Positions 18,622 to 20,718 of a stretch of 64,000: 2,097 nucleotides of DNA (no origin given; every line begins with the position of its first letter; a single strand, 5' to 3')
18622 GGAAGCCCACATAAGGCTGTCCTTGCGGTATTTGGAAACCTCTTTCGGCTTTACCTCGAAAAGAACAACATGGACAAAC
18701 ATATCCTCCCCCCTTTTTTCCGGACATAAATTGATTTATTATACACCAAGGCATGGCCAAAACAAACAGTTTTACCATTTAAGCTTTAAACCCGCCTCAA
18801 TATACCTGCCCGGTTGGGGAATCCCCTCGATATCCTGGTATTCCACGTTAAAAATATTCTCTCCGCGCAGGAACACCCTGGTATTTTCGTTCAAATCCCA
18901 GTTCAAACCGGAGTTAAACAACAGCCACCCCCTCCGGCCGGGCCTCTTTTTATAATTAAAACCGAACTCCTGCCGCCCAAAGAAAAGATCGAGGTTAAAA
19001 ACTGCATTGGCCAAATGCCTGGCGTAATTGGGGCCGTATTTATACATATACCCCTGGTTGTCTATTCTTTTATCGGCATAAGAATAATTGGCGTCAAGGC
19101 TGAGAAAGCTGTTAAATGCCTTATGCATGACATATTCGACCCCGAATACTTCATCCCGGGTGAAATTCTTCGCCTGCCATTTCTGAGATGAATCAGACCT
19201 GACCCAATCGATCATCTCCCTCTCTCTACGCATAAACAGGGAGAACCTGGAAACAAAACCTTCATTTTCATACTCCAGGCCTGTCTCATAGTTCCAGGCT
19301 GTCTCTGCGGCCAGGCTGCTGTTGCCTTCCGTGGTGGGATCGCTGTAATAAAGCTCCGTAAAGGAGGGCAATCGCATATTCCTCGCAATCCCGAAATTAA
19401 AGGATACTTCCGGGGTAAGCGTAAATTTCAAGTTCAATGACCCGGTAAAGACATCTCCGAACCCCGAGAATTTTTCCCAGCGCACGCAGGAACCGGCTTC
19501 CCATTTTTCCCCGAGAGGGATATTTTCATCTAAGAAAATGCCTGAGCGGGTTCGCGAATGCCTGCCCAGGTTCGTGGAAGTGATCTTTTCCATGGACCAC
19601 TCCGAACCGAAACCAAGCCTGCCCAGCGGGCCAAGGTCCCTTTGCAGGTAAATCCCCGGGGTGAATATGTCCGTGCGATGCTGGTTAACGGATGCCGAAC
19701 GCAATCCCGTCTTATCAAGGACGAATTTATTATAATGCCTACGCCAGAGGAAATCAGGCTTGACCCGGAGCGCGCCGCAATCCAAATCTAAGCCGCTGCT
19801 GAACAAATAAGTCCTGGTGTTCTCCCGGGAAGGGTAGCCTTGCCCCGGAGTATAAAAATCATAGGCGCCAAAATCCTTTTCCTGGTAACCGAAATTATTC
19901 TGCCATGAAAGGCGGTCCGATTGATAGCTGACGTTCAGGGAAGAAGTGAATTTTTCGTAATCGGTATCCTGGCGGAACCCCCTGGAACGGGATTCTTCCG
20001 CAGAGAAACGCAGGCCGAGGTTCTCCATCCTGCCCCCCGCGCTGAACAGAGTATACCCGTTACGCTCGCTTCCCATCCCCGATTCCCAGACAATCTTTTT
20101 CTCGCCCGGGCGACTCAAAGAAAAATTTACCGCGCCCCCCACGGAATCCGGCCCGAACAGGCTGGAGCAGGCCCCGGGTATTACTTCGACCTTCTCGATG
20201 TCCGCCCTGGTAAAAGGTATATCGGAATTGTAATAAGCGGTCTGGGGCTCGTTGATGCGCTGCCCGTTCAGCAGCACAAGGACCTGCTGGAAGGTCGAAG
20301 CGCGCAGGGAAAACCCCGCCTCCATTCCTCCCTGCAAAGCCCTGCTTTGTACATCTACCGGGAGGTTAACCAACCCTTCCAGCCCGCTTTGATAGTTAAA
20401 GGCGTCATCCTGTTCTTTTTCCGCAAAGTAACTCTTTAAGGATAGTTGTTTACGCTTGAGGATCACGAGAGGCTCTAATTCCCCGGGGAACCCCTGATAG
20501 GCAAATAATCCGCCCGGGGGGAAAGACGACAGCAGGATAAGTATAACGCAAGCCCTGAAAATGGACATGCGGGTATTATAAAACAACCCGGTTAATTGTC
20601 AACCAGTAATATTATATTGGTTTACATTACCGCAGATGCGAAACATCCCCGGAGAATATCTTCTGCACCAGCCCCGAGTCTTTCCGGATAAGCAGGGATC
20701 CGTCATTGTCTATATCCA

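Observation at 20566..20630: BirA-box palindrome on the consensus promoter of a TonB-dependent receptor: candidate outer-membrane biotin importer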

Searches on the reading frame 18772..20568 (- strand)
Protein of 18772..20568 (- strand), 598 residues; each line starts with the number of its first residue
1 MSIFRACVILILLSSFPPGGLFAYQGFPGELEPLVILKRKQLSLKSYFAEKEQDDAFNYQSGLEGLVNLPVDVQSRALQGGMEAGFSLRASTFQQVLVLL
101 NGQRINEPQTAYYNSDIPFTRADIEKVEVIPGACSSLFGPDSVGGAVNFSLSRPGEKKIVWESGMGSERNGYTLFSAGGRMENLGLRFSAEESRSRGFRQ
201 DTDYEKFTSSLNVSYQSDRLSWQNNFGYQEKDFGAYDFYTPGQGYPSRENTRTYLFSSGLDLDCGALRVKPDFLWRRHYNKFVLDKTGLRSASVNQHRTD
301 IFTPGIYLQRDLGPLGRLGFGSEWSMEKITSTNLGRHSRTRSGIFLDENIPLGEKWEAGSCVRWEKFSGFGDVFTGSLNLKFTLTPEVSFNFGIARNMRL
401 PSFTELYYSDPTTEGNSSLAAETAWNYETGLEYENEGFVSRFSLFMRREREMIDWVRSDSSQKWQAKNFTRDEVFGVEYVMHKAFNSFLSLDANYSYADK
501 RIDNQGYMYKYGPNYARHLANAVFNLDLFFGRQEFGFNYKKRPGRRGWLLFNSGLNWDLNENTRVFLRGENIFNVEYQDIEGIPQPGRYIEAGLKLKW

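Call 3: search_protein_families(library=ncbifam, proteins=[window:18772-20568:-])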
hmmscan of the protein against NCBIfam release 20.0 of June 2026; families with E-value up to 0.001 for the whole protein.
window:18772-20568:- (598 aa): 21 families
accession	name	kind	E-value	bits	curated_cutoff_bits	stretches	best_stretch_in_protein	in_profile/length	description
TIGR01779.1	TonB-B12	equivalog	2.5e-23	82.5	599.7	2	318-589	331-605/614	TonB-dependent vitamin B12 receptor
TIGR01783.1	TonB-siderophor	subfamily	6.6e-16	58.1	223.5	2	372-577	406-620/649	TonB-dependent siderophore receptor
NF007926.1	PRK10641.1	equivalog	1.6e-14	53.4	836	2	79-230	79-227/617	TonB-dependent vitamin B12 receptor BtuB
NF010048.1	PRK13524.1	subfamily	4.9e-14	51.7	493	1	337-454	430-564/744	FepA family TonB-dependent siderophore receptor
TIGR01786.1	TonB-hemlactrns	subfamily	5.7e-14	51.4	323.75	1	339-503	390-588/719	TonB-dependent hemoglobin/transferrin/lactoferrin family receptor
TIGR01785.1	TonB-hemin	subfamily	5.7e-13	48.2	316.85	1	343-496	367-557/677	TonB-dependent heme/hemoglobin receptor family protein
NF010051.0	PRK13528.1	subfamily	5.1e-12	44.8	583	1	336-447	419-547/727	FepA family TonB-dependent siderophore receptor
NF049946.1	TonB_dep_CU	exception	2.9e-11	42.4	700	1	379-596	452-680/683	TonB-dependent receptor, CU motif-type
NF049947.1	TonB_dep_PCPU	exception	1.1e-09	37.1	800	1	373-511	441-584/685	TonB-dependent receptor, PCPU motif-type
NF010010.0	PRK13483.1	equivalog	4e-09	35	927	1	80-149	85-160/660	ligand-gated channel protein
NF049944.1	TonB_dep_PUIUD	equivalog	4.5e-09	35.2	850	1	378-505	445-578/686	TonB-dependent receptor, PUIUD motif-type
NF010011.0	PRK13484.1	equivalog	5.1e-09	34.9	1197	1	67-162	68-167/682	IreA family TonB-dependent siderophore receptor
NF010012.0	PRK13486.1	equivalog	9.8e-09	34.1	924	0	71-156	72-162/696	TonB-dependent receptor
NF007478.2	PRK10064.1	equivalog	1.1e-08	33.9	745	1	79-157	82-163/663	catecholate siderophore receptor CirA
NF050067.1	TonBEntbctnRecCfrA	equivalog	8.9e-08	30.9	1200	0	317-504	365-576/698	TonB-dependent ferric enterobactin receptor CfrA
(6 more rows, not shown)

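Call 4: search_protein_families(library=pfam, proteins=[window:18772-20568:-])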
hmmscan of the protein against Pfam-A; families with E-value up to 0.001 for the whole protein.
window:18772-20568:- (598 aa): 2 families
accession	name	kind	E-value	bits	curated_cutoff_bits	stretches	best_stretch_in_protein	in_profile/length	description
PF00593.30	TonB_dep_Rec_b-barrel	-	1.8e-27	97.8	27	1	187-572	33-436/436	TonB dependent receptor-like, beta-barrel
PF07715.20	Plug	-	3.1e-08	34.5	23.9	1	73-146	35-107/107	TonB-dependent Receptor Plug Domain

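Call 12: find_homologous_proteins(query=window:18772-20568:-)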
Query window:18772-20568:- (598 aa): 1087 proteins with E <= 0.001 among 8000 candidates; the best 120 are listed.
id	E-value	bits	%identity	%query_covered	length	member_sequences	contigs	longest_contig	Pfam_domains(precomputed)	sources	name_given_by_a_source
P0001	0.0e+0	1374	99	100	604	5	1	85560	PF07715.21,PF00593.31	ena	-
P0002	2.1e-296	1003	71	99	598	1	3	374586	PF07715.21,PF00593.31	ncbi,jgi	jgi:iron complex outermembrane receptor protein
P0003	2.3e-285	966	69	100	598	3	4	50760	PF07715.21,PF00593.31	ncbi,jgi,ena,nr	ncbi:MAG: TonB-dependent receptor [Candidatus Omnitrophica bacterium]|jgi:iron complex outermembrane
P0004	1.0e-275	934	69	100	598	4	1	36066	PF07715.21,PF00593.31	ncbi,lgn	-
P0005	1.8e-275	934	69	95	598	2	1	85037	PF07715.21,PF00593.31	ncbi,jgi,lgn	ncbi:MAG: TonB-dependent receptor [Candidatus Omnitrophota bacterium]|jgi:iron complex outermembrane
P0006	3.7e-271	919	65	100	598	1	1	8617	PF07715.21,PF00593.31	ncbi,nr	ncbi:MAG: TonB-dependent receptor [Candidatus Omnitrophica bacterium]|nr:TonB-dependent receptor [Ca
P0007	1.2e-270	918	65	100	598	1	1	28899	PF07715.21,PF00593.31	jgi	-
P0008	3.2e-270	916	65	99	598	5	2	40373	PF07715.21,PF00593.31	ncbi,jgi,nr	ncbi:MAG: TonB-dependent receptor [Candidatus Omnitrophica bacterium]|jgi:iron complex outermembrane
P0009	2.2e-267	907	65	100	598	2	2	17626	PF07715.21,PF00593.31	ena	-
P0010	4.9e-267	906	67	95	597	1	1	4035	PF07715.21,PF00593.31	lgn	-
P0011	6.6e-266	902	67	95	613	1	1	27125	PF07715.21,PF00593.31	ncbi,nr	ncbi:MAG: TonB-dependent receptor [Candidatus Omnitrophica bacterium]|nr:TonB-dependent receptor [Ca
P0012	2.7e-265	900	64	100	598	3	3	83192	PF07715.21,PF00593.31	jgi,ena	jgi:iron complex outermembrane receptor protein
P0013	2.0e-264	897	65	100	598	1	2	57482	PF07715.21,PF00593.31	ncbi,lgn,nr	ncbi:MAG: TonB-dependent receptor [Candidatus Omnitrophica bacterium]|nr:TonB-dependent receptor [Ca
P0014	2.5e-264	897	64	100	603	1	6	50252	PF07715.21,PF00593.31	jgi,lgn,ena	jgi:iron complex outermembrane receptor protein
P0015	1.8e-263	894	66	95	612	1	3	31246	PF07715.21,PF00593.31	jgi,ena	-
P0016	7.4e-263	892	67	95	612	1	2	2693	PF07715.21,PF00593.31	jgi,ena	-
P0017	2.5e-262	890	63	100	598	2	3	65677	PF07715.21,PF00593.31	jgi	-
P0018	6.1e-262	889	65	99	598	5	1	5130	PF07715.21,PF00593.31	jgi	-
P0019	8.2e-262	888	66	95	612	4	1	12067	PF07715.21,PF00593.31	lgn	-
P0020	2.7e-261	887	64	100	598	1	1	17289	PF07715.21,PF00593.31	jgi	-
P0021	1.1e-259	881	63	99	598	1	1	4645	PF07715.21,PF00593.31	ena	-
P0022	1.3e-259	881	63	100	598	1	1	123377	PF07715.21,PF00593.31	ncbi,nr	ncbi:MAG: TonB-dependent receptor [Candidatus Omnitrophica bacterium]|nr:TonB-dependent receptor [Ca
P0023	1.5e-259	881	63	100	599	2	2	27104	PF07715.21,PF00593.31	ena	-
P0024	2.5e-259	880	66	95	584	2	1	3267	PF07715.21,PF00593.31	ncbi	ncbi:MAG: TonB-dependent receptor, partial [Candidatus Omnitrophota bacterium]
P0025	4.2e-259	879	62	100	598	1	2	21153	PF07715.21,PF00593.31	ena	-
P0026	4.1e-257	873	63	100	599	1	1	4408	PF07715.21,PF00593.31,PF14905.13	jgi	jgi:iron complex outermembrane receptor protein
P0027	3.1e-255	867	62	100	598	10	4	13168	PF07715.21,PF00593.31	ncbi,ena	-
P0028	2.7e-253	860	61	97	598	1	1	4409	PF07715.21,PF00593.31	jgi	-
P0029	5.1e-253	859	62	100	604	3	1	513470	PF07715.21,PF00593.31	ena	-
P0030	9.2e-251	852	61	99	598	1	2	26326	PF07715.21,PF00593.31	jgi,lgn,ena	-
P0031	2.7e-250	850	61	99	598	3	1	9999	PF07715.21,PF00593.31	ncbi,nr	ncbi:MAG: TonB-dependent receptor [Candidatus Omnitrophica bacterium]|nr:TonB-dependent receptor [Ca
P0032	6.9e-250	849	62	99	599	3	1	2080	PF07715.21,PF00593.31,PF14905.13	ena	-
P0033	1.0e-249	848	61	98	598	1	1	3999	PF07715.21,PF00593.31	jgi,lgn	-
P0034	1.1e-249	848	61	100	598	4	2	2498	PF07715.21,PF00593.31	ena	-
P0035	4.6e-249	846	61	99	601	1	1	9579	PF07715.21,PF00593.31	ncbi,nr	ncbi:TonB-dependent receptor [bacterium]|nr:MAG: TonB-dependent receptor [bacterium]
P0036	5.9e-249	846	60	100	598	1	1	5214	PF07715.21,PF00593.31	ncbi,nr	ncbi:MAG: TonB-dependent receptor [Candidatus Omnitrophica bacterium]|nr:TonB-dependent receptor [Ca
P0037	9.6e-249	845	60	100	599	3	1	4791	PF07715.21,PF00593.31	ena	-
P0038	1.1e-248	845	61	100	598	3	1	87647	PF07715.21,PF00593.31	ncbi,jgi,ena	ncbi:MAG: TonB-dependent receptor [Candidatus Omnitrophota bacterium]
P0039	3.3e-248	843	61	99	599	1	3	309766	PF07715.21,PF00593.31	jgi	jgi:iron complex outermembrane receptor protein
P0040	4.0e-248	843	61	99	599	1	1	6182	PF07715.21,PF00593.31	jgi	jgi:iron complex outermembrane receptor protein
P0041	4.7e-248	843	62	99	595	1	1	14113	PF07715.21,PF00593.31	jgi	jgi:vitamin B12 transporter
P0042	1.4e-247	841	61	99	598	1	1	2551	PF07715.21,PF00593.31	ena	-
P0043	3.7e-247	840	59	100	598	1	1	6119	PF07715.21,PF00593.31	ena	-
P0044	1.8e-246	838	61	100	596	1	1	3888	PF07715.21,PF00593.31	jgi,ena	-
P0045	2.4e-246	837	60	99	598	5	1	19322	PF07715.21,PF00593.31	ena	-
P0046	4.8e-246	836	61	99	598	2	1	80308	PF07715.21,PF00593.31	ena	-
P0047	7.3e-246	836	61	99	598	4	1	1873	PF07715.21,PF00593.31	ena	-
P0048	3.1e-245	834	62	96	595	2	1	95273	PF07715.21,PF00593.31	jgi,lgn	jgi:iron complex outermembrane receptor protein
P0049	1.2e-244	832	61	97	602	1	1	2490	PF07715.21,PF00593.31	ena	-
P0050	1.3e-244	832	60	99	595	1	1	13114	PF07715.21,PF00593.31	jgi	jgi:vitamin B12 transporter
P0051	2.4e-244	831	62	95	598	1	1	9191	PF07715.21,PF00593.31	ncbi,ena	-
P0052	4.5e-244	830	60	100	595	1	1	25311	PF07715.21,PF00593.31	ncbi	ncbi:MAG: TonB-dependent receptor [Candidatus Omnitrophota bacterium]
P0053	5.4e-244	830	59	99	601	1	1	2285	PF07715.21,PF00593.31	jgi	-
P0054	8.6e-244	829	61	99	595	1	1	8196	PF07715.21,PF00593.31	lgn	-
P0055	9.1e-244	829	60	100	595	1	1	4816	PF07715.21,PF00593.31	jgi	-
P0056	2.3e-243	827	60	99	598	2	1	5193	PF07715.21,PF00593.31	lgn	-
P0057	3.4e-243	827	59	99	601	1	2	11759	PF07715.21,PF00593.31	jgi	-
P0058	3.6e-243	827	62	95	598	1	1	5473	PF07715.21,PF00593.31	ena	-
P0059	6.0e-243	826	62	95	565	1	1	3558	PF07715.21,PF00593.31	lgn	-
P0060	6.2e-243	826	61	99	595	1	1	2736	PF07715.21,PF00593.31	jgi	jgi:iron complex outermembrane receptor protein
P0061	6.8e-243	826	60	99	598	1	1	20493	PF07715.21,PF00593.31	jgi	-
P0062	1.3e-242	825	60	97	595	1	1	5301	PF07715.21,PF00593.31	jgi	-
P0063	3.1e-242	824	61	94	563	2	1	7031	PF07715.21,PF00593.31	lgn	-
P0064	1.3e-241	822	59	99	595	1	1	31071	PF07715.21,PF00593.31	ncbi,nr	ncbi:MAG: TonB-dependent receptor [Candidatus Omnitrophica bacterium]|nr:TonB-dependent receptor [Ca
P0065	1.4e-241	822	61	95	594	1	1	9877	PF07715.21,PF00593.31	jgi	-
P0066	3.0e-241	820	60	100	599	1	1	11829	PF07715.21,PF00593.31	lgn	-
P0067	2.6e-240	817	60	100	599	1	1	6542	PF07715.21,PF00593.31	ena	-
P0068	4.7e-240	817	60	99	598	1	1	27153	PF07715.21,PF00593.31,PF14905.13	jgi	jgi:iron complex outermembrane receptor protein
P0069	6.2e-240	816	59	100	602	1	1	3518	PF07715.21,PF00593.31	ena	-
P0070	7.7e-240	816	60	96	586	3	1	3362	PF07715.21,PF00593.31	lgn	-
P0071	1.4e-239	815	60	96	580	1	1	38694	PF07715.21,PF00593.31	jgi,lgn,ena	-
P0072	1.4e-239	815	60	99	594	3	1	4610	PF07715.21,PF00593.31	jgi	-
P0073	2.0e-239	814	59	100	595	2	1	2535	PF07715.21,PF00593.31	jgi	-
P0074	6.1e-239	813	59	100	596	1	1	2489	PF07715.21,PF00593.31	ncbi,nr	ncbi:MAG: TonB-dependent receptor [Candidatus Omnitrophica bacterium]|nr:TonB-dependent receptor [Ca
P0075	1.4e-238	812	59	100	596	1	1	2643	PF07715.21,PF00593.31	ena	-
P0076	4.1e-238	810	59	100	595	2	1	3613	PF07715.21,PF00593.31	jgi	-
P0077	4.4e-238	810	59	99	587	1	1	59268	PF07715.21,PF00593.31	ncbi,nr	ncbi:MAG: TonB-dependent receptor [Candidatus Omnitrophica bacterium]|nr:TonB-dependent receptor [Ca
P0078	8.5e-238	809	60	100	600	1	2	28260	PF07715.21,PF00593.31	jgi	jgi:iron complex outermembrane receptor protein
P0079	9.4e-238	809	59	100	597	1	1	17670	PF07715.21,PF00593.31,PF14905.13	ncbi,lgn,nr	ncbi:MAG: TonB-dependent receptor [Candidatus Omnitrophota bacterium]|nr:TonB-dependent receptor [Ca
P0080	2.9e-237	807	59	100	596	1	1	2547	PF07715.21,PF00593.31,PF14905.13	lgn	-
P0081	7.8e-237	806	59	99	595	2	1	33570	PF07715.21,PF00593.31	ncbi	-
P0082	2.9e-236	804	59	100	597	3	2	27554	PF07715.21,PF00593.31,PF14905.13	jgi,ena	-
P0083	1.0e-235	802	59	99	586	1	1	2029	PF07715.21,PF00593.31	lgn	-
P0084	1.3e-235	802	58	99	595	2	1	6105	PF07715.21,PF00593.31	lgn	-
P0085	1.9e-235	801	58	100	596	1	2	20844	PF07715.21,PF00593.31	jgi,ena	-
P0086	3.4e-235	800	60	95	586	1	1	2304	PF07715.21,PF00593.31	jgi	-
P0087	3.6e-235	800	57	100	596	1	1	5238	PF07715.21,PF00593.31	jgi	jgi:iron complex outermembrane receptor protein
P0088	6.5e-235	800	60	95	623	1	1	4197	PF07715.21,PF00593.31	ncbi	-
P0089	8.2e-235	799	59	100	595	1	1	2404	PF07715.21,PF00593.31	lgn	-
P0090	2.1e-234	798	59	99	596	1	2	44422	PF07715.21,PF00593.31,PF14905.13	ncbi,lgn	-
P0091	2.1e-234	798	59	99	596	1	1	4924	PF07715.21,PF00593.31,PF14905.13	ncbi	-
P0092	2.2e-234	798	58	100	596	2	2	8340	PF07715.21,PF00593.31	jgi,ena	-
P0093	3.9e-234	797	59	97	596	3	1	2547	PF07715.21,PF00593.31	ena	-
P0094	4.8e-234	797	59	98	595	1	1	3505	PF07715.21,PF00593.31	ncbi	-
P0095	5.3e-234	797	59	99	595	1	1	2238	PF07715.21,PF00593.31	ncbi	-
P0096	7.3e-234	796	58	99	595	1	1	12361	PF07715.21,PF00593.31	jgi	jgi:vitamin B12 transporter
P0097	1.3e-233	795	59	95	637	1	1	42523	PF07715.21,PF00593.31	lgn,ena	-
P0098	1.5e-233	795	60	97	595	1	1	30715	PF07715.21,PF00593.31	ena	-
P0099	1.7e-233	795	58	99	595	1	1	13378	PF07715.21,PF00593.31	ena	-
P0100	2.8e-233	794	60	95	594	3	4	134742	PF07715.21,PF00593.31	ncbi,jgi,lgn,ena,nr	ncbi:MAG TPA: TonB-dependent receptor [Candidatus Omnitrophota bacterium]|nr:TonB-dependent receptor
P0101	6.2e-233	793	60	96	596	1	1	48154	PF07715.21,PF00593.31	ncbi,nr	ncbi:MAG: TonB-dependent receptor [Candidatus Omnitrophica bacterium]|nr:TonB-dependent receptor [Ca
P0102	1.2e-232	792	59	98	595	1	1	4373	PF07715.21,PF00593.31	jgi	-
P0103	1.3e-232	792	60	97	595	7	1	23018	PF07715.21,PF00593.31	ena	-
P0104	2.3e-232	791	58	99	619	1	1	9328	PF07715.21,PF00593.31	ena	-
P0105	3.2e-232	791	59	99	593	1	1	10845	PF07715.21,PF00593.31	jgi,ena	-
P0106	1.5e-231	788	57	99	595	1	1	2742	PF07715.21,PF00593.31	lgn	-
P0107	4.5e-231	787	59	97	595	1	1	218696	PF07715.21,PF00593.31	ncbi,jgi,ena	ncbi:MAG: TonB-dependent receptor [Candidatus Omnitrophota bacterium]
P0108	5.5e-231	787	58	99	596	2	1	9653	PF07715.21,PF00593.31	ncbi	-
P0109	1.0e-230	786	59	99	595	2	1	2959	PF07715.21,PF00593.31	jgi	jgi:iron complex outermembrane receptor protein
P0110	1.6e-230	785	59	96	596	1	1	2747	PF07715.21,PF00593.31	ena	-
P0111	3.4e-230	784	57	100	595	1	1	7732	PF07715.21,PF00593.31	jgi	jgi:vitamin B12 transporter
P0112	2.1e-228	778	57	99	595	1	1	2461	PF07715.21,PF00593.31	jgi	jgi:iron complex outermembrane receptor protein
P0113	4.1e-228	777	57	99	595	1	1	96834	PF07715.21,PF00593.31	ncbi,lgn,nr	ncbi:MAG: TonB-dependent receptor [Candidatus Omnitrophica bacterium]|nr:TonB-dependent receptor [Ca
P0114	1.4e-227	775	57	99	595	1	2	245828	PF07715.21,PF00593.31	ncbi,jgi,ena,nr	ncbi:MAG: TonB-dependent receptor [Candidatus Omnitrophica bacterium]|nr:TonB-dependent receptor [Ca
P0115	4.9e-227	774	57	99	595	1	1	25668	PF07715.21,PF00593.31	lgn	-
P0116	1.5e-226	772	57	100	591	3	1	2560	PF07715.21,PF00593.31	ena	-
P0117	1.3e-223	762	58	95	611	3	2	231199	PF07715.21,PF00593.31,PF14905.13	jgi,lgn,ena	-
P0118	2.6e-223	761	57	95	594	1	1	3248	PF07715.21,PF00593.31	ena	-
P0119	3.5e-223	761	58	95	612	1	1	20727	PF07715.21,PF00593.31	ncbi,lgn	-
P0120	3.8e-223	761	57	97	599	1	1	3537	PF07715.21,PF00593.31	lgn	-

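Call 15: find_related_loci(query=A1, collection=genome_contigs, flank=6000)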
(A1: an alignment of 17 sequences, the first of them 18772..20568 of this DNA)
Query A1 (598 aa) in genome_contigs; peptide patterns used: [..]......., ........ (x = any residue, [..] = any of these).
599 stretches matched a pattern (row limit reached: there are more); 539 encode a relative of the query (tblastn E <= 1e-3); the best 80 are kept; 80 distinct loci.
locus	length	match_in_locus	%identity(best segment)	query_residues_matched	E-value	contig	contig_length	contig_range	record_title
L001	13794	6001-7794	69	1-598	0e+0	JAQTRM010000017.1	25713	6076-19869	MAG: Candidatus Omnitrophota bacterium isolate STB_163 NODE_4123_length_25713_cov_11.707340_Sandtown_B, whole genome sho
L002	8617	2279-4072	65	1-598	0e+0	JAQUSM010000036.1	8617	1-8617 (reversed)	MAG: Candidatus Omnitrophota bacterium isolate STD1_97 NODE_25284_length_8617_cov_4.457362_Sandtown_D1, whole genome sho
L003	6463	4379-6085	67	30-598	0e+0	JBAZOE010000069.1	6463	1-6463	MAG: Candidatus Omnitrophota bacterium isolate SO_2017_LW4_87 scaffold_23250_c1_LW137-91_2017, whole genome shotgun sequ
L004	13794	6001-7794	65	1-598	0e+0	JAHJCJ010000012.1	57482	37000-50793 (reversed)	MAG: Candidatus Omnitrophota bacterium isolate Modern_marine.mb.300 Modern_marine.mb.300_k141_200855, whole genome shotg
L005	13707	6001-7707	66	30-598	0e+0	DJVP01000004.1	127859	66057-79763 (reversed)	MAG TPA_asm: Candidatus Omnitrophica bacterium UBA6253 UBA6253_contig_37487, whole genome shotgun sequence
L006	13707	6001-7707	69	30-598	0e+0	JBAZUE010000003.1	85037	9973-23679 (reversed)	MAG: Candidatus Omnitrophota bacterium isolate SO_2017_GW1_22 NODE_1732_length_85037_cov_1.512507_OW334_2017, whole geno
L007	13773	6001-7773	62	7-598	0e+0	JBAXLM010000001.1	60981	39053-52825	MAG: Candidatus Omnitrophota bacterium isolate ELA427 MAG427_1, whole genome shotgun sequence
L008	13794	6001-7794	63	1-598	0e+0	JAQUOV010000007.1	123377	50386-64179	MAG: Candidatus Omnitrophota bacterium isolate STD1_209 NODE_298_length_123377_cov_10.106418_Sandtown_D1, whole genome s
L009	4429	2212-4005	61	1-598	0e+0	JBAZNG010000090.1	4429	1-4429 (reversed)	MAG: Candidatus Omnitrophota bacterium isolate SO_2017_LW4_61 scaffold_39403_c1_LW137-91_2017, whole genome shotgun sequ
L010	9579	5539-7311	61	7-598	0e+0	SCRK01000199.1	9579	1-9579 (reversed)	MAG: bacterium isolate FW104_bin.10 FW104_bin.10-9264, whole genome shotgun sequence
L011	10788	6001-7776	60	1-598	0e+0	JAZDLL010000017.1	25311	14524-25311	MAG: Candidatus Omnitrophota bacterium isolate MEGAHIT-group-0.593 k141_1108424, whole genome shotgun sequence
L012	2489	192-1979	59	1-598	0e+0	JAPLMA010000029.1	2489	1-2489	MAG: Candidatus Omnitrophota bacterium isolate LacPavin_0920_WC70_MAG_40_20 LacPavin_0920_WC70_scaffold_244371, whole ge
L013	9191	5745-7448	62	31-598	0e+0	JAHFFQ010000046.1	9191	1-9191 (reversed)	MAG: Candidatus Omnitrophota bacterium isolate nzgw296 NODE_8564_length_9192_cov_3.309007, whole genome shotgun sequence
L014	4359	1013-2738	70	22-598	0e+0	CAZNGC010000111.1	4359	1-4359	MAG TPA_asm: uncultured Planctomycetales bacterium isolate SRP167436_co1_192 genome assembly, contig: NODE_33582_length_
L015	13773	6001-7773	59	4-598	0e+0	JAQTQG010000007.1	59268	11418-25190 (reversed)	MAG: Candidatus Omnitrophota bacterium isolate STB_134 NODE_1055_length_59268_cov_5.646523_Sandtown_B, whole genome shot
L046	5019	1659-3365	49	30-598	0e+0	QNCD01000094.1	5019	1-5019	MAG: Candidatus Omnitrophota bacterium isolate B70_G16 B70_Guay16_scaffold_18646, whole genome shotgun sequence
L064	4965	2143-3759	45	61-598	7e-156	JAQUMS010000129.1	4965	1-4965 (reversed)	MAG: Candidatus Omnitrophota bacterium isolate STD1_16 NODE_66594_length_4965_cov_2.763332_Sandtown_D1, whole genome sho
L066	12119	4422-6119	41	30-598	8e-144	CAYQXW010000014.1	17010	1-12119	MAG TPA_asm: uncultured Planctomycetales bacterium isolate SRP220891_co4_133 genome assembly, contig: NODE_5729_length_1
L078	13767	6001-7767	35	7-598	3e-111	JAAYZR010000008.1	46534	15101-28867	MAG: Candidatus Undivivens industriae isolate AS06rmzACSIP_339 269596_AS06, whole genome shotgun sequence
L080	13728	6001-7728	38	29-598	2e-109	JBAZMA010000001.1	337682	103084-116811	MAG: Candidatus Omnitrophota bacterium isolate SO_2017_LW4_3 scaffold_46_c1_LW137-91_2017, whole genome shotgun sequence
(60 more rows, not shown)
